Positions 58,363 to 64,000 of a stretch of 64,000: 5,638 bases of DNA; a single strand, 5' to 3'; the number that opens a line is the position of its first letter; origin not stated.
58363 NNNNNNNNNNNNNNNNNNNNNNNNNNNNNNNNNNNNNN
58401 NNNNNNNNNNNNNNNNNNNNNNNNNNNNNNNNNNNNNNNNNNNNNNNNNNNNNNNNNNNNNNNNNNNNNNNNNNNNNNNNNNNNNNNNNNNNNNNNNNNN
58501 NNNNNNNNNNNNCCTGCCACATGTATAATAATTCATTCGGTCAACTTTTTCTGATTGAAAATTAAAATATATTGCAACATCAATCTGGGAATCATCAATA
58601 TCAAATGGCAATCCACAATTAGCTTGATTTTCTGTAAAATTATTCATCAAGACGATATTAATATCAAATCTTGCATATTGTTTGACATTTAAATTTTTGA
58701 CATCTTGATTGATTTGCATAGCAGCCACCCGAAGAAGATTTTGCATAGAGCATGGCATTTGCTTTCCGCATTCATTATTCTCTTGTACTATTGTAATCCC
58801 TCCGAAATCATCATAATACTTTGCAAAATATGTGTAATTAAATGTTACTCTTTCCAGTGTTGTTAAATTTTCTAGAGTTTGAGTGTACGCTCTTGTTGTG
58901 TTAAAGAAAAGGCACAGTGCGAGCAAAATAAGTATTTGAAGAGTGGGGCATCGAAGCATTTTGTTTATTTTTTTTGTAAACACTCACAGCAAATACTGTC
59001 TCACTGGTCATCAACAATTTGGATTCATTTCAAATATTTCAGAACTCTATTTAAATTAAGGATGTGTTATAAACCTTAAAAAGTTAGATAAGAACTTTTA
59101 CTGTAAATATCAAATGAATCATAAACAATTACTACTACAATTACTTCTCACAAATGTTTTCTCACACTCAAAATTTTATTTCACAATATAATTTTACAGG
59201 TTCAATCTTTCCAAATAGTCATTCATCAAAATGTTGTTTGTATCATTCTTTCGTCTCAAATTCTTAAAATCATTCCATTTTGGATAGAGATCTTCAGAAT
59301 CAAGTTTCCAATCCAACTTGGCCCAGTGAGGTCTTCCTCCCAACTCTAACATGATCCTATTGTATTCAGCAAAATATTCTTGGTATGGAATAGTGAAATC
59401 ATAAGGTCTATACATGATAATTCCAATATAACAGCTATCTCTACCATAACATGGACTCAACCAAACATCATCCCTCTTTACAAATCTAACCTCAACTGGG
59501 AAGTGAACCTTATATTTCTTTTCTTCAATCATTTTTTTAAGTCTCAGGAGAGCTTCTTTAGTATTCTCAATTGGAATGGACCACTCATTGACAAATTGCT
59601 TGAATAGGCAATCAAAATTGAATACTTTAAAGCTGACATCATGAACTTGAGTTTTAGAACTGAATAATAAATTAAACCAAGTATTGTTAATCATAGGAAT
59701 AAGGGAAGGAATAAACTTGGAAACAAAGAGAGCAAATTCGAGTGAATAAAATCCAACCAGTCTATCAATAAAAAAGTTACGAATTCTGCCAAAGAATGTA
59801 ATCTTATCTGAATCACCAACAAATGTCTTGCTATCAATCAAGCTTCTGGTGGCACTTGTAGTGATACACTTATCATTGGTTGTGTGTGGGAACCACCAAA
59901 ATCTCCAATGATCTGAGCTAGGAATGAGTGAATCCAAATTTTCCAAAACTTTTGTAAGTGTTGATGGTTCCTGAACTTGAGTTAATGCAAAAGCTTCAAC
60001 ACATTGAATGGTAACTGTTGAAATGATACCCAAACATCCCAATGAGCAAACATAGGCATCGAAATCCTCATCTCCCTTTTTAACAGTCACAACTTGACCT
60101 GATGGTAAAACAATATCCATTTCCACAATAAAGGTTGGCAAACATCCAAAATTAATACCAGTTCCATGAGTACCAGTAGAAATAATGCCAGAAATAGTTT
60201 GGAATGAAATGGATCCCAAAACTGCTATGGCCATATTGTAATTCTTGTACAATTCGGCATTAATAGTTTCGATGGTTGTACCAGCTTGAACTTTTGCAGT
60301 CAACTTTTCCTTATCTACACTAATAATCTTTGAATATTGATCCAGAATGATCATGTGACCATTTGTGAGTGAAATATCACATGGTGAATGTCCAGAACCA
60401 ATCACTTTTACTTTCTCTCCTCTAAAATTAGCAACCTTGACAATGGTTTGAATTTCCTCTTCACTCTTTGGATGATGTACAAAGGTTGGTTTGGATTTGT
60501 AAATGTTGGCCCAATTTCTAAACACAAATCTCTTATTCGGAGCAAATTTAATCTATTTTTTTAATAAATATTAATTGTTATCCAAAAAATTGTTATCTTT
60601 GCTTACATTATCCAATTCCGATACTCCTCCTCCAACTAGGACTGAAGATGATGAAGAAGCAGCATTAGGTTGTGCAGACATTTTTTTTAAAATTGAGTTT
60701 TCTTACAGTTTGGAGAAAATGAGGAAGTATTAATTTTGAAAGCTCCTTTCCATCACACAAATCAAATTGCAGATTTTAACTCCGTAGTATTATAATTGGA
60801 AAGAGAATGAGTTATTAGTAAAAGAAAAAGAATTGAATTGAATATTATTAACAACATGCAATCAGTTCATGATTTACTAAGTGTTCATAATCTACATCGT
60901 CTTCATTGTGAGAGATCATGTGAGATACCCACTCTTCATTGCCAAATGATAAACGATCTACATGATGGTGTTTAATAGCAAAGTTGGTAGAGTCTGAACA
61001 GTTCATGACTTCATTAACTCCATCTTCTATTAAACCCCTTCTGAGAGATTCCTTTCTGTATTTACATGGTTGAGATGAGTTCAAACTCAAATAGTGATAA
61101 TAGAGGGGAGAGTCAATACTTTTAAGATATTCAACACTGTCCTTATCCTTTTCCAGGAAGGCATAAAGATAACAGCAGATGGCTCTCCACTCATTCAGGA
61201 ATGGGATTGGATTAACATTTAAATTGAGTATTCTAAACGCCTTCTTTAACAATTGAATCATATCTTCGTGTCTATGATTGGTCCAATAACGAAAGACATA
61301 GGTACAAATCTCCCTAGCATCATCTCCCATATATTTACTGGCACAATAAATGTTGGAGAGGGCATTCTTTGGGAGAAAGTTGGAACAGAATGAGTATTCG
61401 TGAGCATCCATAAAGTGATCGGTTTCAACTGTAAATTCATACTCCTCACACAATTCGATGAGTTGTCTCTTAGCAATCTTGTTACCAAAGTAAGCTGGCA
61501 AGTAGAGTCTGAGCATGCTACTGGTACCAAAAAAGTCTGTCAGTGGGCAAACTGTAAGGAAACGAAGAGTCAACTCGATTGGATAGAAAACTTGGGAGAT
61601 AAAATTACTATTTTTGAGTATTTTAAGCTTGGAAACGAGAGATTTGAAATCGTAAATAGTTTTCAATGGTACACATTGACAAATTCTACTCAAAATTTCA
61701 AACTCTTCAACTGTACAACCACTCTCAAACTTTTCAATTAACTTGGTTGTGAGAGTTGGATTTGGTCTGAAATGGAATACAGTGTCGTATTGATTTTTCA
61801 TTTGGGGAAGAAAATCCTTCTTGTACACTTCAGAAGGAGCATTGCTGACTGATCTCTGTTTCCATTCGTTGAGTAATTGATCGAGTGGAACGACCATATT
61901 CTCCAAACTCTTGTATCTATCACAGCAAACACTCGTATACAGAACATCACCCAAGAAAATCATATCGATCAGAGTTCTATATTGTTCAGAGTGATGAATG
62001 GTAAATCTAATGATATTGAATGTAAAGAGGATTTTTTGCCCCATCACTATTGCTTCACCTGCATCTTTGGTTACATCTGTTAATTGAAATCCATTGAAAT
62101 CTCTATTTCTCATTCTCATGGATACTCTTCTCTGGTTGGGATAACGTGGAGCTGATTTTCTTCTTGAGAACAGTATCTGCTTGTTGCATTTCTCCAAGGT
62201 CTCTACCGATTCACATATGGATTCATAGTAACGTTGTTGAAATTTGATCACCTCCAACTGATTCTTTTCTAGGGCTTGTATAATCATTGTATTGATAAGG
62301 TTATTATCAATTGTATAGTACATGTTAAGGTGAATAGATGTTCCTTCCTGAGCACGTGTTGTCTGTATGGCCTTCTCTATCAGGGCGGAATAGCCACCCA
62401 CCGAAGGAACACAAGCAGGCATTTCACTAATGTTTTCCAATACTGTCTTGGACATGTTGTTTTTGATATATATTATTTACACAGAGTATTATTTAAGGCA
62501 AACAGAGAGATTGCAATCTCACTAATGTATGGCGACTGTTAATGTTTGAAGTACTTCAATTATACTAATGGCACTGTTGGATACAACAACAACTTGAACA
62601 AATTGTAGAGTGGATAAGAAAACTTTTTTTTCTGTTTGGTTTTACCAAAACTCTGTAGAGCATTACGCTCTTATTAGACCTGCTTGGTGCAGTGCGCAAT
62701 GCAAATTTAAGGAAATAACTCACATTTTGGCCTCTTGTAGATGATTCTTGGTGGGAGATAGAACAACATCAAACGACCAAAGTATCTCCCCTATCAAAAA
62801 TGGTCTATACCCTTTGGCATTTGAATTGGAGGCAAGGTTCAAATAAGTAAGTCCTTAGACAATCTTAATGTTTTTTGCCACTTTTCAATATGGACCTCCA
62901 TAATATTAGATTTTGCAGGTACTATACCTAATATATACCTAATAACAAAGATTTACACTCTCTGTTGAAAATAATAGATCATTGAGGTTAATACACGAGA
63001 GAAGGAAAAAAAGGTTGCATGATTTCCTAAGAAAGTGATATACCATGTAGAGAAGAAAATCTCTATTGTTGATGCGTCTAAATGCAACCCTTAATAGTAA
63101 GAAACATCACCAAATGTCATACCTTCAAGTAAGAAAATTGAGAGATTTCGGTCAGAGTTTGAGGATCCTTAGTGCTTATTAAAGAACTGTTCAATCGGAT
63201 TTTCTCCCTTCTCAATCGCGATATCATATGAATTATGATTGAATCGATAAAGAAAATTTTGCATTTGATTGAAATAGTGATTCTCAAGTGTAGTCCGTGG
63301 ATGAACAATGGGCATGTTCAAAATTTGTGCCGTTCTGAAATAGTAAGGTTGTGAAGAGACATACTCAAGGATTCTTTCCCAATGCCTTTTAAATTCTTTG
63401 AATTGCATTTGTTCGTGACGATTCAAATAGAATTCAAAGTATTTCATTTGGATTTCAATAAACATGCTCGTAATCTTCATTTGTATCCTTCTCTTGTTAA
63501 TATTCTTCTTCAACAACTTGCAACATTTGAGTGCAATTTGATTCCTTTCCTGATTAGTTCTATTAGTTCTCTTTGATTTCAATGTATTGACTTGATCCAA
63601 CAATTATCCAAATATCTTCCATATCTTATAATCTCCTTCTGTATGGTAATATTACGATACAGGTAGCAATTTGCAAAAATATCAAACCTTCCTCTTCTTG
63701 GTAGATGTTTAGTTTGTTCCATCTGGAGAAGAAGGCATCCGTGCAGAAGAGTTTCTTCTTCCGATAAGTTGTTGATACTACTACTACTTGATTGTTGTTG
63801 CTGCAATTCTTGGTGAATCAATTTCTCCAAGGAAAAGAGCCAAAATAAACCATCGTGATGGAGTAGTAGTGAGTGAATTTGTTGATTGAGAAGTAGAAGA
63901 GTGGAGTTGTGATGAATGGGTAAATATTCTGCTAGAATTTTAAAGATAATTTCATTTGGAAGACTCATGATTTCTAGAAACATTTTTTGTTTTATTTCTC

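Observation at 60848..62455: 535-aa intron-less protein with no recognisable family and a C-terminal Cys-Cys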

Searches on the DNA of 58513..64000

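Call 50: search_rna_families(source=window, start=58513, end=64000, threshold=evalue, max_evalue=1)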
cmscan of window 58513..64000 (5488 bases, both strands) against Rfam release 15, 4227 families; matches with E-value up to 1: 1.
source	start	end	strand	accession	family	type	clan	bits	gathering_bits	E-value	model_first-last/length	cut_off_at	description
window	62470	62609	+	RF02709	TeloSII_ncR43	Gene; sRNA;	-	18.5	298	0.32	1-277/277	no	TeloSII non coding RNA 43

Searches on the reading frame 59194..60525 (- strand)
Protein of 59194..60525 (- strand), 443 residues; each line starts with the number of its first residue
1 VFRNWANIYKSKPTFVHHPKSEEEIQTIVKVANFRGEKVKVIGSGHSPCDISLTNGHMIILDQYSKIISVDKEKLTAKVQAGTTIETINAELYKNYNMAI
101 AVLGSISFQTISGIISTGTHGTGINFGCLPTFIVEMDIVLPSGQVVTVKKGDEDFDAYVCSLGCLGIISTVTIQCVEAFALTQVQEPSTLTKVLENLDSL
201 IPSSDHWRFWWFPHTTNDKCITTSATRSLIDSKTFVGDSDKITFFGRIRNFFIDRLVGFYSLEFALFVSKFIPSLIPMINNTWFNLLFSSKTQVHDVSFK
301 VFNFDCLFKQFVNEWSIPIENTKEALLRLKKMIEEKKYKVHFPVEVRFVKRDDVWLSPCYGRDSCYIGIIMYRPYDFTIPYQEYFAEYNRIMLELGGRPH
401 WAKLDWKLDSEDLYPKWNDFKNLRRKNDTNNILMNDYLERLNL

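Call 5: search_protein_families(library=pfam, proteins=[window:59194-60525:-], max_evalue=1)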
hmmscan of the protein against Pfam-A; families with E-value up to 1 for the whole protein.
window:59194-60525:- (443 aa): 4 families
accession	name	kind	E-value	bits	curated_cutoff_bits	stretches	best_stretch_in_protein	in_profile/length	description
PF04030.19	ALO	-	1.3e-80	271.2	23.1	1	171-440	1-257/258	D-arabinono-1,4-lactone oxidase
PF01565.28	FAD_binding_4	-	5.4e-27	94.6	26.4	1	13-148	1-138/139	FAD binding domain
PF10520.15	Lipid_desat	-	0.024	15.1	26.4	1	148-235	74-156/175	Lipid desaturase domain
PF14937.11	DUF4500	-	0.12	12.9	27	1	80-115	15-50/81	Domain of unknown function (DUF4500)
